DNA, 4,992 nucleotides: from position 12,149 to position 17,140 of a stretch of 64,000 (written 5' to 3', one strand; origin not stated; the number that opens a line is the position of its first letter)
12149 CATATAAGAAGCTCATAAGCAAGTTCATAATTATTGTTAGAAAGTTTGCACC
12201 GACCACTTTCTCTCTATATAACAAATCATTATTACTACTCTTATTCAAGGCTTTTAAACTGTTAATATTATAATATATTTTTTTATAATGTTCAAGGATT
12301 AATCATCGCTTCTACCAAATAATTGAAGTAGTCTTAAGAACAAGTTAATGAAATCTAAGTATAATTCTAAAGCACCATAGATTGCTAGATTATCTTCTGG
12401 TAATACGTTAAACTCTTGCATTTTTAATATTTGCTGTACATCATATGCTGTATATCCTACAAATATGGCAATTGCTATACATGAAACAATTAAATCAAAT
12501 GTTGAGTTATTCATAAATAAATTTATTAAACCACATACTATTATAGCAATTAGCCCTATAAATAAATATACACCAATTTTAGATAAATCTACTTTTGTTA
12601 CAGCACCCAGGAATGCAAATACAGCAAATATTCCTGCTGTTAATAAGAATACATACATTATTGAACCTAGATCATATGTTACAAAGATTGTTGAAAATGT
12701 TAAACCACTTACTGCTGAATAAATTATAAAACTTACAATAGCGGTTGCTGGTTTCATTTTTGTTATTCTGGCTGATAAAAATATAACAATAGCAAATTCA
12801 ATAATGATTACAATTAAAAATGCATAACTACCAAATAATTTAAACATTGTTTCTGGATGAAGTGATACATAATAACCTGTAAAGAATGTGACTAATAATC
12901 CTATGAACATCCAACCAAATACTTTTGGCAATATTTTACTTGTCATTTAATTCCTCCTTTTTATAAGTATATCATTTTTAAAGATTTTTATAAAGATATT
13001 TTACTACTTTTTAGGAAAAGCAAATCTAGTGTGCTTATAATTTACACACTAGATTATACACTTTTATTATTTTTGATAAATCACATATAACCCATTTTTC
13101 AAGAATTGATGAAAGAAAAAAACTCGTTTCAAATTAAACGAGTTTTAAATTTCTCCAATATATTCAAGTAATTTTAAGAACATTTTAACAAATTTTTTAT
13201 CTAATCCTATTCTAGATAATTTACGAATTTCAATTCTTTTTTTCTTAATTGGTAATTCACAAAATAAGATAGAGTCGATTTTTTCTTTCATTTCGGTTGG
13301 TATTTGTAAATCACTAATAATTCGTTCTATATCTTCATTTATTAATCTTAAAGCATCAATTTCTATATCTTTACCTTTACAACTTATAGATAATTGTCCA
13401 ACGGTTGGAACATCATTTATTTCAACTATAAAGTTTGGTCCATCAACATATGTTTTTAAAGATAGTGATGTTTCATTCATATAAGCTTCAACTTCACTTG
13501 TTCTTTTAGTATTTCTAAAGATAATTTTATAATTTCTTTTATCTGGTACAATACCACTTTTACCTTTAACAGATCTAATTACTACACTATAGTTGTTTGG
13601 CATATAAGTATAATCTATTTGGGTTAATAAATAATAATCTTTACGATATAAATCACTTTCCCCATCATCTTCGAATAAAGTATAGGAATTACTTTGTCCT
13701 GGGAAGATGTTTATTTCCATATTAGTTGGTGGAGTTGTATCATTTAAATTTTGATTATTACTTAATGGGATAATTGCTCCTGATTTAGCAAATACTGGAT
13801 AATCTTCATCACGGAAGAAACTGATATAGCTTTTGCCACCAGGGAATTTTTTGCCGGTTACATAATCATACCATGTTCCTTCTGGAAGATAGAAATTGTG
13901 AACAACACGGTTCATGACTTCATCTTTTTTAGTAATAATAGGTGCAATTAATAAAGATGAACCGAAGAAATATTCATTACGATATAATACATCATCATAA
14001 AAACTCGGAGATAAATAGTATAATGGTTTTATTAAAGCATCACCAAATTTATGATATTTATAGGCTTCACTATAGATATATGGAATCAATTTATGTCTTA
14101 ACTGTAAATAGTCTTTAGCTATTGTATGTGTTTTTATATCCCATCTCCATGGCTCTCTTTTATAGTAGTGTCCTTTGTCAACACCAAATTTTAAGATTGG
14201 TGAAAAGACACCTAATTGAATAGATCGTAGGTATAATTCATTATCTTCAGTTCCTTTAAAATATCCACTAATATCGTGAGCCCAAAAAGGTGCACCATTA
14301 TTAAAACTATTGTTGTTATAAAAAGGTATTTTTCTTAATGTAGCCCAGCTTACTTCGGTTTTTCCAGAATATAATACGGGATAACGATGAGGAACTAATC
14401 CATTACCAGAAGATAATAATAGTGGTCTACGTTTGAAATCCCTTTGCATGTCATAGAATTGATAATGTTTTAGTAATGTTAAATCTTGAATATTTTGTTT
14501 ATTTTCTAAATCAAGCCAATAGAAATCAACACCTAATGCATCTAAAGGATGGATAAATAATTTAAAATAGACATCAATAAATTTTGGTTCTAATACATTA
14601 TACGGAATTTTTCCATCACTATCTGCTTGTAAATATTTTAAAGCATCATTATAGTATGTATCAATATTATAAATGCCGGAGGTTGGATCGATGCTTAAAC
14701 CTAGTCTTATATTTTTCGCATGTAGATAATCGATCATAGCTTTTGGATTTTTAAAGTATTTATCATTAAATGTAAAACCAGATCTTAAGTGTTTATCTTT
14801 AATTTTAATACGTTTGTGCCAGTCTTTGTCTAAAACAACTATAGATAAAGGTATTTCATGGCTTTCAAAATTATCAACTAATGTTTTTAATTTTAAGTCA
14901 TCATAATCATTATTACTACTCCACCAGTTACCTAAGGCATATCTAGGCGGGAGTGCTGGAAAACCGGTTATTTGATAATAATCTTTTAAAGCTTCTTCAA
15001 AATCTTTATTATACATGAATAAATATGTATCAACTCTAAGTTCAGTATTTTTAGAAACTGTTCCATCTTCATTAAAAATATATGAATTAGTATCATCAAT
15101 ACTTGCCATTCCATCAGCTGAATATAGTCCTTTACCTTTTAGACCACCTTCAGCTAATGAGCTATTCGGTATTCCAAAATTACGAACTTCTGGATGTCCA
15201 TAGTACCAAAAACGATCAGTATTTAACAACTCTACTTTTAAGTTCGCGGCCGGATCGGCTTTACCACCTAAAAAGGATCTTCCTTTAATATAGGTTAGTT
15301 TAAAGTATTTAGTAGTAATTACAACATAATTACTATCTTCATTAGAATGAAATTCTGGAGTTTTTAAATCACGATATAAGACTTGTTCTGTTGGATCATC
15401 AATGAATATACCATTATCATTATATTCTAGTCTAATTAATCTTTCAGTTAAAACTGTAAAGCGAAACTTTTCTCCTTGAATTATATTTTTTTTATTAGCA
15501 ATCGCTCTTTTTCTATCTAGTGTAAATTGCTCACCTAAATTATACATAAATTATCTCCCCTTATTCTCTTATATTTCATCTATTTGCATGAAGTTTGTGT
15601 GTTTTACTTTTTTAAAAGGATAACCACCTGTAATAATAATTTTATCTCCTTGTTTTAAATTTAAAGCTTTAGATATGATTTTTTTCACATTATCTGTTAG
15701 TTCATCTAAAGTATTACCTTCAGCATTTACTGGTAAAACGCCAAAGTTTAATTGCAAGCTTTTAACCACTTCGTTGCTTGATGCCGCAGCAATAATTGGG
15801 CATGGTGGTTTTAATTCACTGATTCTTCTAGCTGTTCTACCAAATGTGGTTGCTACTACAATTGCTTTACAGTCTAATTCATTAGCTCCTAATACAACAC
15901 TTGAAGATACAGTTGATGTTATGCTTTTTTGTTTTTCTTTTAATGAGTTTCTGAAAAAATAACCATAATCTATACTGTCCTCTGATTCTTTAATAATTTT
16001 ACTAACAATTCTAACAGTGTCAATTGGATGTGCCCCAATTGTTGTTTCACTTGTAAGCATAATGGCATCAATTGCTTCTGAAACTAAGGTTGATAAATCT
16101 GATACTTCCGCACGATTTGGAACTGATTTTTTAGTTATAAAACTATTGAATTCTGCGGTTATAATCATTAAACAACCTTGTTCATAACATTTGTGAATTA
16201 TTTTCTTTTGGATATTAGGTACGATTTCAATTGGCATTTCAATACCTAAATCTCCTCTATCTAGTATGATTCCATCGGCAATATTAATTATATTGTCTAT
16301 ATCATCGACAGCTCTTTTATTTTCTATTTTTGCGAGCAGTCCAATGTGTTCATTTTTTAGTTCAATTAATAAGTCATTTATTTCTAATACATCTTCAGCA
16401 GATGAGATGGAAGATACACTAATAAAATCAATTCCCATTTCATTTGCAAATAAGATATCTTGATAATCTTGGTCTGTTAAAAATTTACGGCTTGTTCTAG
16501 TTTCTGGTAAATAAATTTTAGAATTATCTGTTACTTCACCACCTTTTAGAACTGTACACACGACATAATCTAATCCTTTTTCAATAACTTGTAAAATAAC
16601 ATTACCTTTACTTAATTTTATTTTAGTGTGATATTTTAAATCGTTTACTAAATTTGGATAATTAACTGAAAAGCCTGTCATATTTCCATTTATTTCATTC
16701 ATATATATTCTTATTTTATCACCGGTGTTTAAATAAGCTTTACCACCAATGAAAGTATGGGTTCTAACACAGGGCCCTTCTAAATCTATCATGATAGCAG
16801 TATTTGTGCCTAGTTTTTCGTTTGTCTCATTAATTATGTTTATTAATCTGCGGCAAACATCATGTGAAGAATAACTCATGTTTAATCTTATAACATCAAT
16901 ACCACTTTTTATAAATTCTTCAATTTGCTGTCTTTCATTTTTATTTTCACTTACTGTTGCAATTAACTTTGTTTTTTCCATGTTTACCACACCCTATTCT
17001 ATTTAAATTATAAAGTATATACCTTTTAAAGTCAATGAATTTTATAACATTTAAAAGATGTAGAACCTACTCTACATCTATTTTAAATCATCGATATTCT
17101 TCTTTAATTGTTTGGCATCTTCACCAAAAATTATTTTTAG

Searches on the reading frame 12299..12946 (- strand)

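Call 7: search_protein_families(library=pfam, proteins=[window:12299-12946:-], max_evalue=0.001)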
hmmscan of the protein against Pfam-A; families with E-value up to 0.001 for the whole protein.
window:12299-12946:- (215 aa): 1 family
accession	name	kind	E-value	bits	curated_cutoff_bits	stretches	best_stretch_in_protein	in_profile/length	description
PF01027.25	Bax1-I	-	1.7e-49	168.9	34.1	1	4-210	2-207/207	Inhibitor of apoptosis-promoting Bax1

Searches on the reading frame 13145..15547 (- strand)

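Call 7: search_protein_families(library=pfam, proteins=[window:13145-15547:-], max_evalue=0.001)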
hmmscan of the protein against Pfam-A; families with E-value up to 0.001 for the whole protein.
window:13145-15547:- (800 aa): 3 families
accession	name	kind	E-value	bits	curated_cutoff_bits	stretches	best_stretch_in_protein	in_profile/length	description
PF01055.32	Glyco_hydro_31_2nd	-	1.5e-47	163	23.5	1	197-493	1-327/328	Glycosyl hydrolases family 31 TIM-barrel domain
PF21365.3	Glyco_hydro_31_3rd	-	2.1e-15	57.4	24.4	1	503-593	2-87/87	Glycosyl hydrolase family 31 C-terminal domain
PF17137.9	DUF5110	-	1.6e-11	44.5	27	1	610-679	2-70/71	Domain of unknown function (DUF5110)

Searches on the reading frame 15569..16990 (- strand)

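Call 7: search_protein_families(library=pfam, proteins=[window:15569-16990:-], max_evalue=0.001)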
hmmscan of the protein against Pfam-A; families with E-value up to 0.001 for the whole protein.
window:15569-16990:- (473 aa): 2 families
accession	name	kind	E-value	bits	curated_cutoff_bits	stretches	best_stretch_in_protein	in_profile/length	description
PF00224.27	PK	-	3.6e-68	230.5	30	1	5-326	2-328/328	Pyruvate kinase, barrel domain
PF02887.21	PK_C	-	7.5e-26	90.9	28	1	360-470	2-113/114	Pyruvate kinase, alpha/beta domain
